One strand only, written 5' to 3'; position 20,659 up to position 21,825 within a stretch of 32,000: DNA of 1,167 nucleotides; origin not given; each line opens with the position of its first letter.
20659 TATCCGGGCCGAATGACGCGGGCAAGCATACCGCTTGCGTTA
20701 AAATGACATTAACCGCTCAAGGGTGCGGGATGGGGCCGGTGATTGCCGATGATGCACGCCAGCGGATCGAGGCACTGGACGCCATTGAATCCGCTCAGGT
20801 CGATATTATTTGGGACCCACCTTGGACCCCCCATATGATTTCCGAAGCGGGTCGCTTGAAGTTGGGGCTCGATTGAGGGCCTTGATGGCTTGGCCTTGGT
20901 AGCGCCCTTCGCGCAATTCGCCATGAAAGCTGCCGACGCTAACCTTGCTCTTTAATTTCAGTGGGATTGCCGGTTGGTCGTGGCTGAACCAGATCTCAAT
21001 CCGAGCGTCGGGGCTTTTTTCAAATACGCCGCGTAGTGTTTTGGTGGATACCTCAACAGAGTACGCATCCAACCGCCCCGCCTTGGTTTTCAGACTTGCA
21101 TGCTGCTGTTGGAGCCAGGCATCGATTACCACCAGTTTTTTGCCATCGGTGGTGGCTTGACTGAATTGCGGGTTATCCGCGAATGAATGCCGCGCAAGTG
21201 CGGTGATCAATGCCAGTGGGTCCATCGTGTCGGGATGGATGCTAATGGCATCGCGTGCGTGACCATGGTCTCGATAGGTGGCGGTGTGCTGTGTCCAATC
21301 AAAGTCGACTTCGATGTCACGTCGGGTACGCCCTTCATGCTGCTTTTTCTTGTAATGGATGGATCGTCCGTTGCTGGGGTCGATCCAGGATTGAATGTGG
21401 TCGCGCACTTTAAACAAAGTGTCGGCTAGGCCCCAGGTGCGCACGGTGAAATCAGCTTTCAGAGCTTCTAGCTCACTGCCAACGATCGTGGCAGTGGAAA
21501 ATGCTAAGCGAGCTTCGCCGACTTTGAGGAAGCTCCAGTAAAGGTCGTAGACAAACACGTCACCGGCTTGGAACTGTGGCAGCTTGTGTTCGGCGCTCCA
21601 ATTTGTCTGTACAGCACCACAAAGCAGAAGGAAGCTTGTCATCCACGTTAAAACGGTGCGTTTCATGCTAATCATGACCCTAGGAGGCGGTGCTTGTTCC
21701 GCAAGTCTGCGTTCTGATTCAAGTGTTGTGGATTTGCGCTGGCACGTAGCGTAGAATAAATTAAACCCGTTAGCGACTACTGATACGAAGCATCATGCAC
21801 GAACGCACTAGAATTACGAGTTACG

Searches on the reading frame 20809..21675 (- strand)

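Call 16: search_protein_families(library=pfam, proteins=[window:20809-21675:-], max_evalue=0.001)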
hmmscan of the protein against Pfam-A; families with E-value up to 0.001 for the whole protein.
window:20809-21675:- (289 aa): 1 family
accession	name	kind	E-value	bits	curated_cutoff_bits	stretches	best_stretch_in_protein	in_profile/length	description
PF11306.15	DUF3108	-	6e-31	108.3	26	1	43-254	2-208/209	Protein of unknown function (DUF3108)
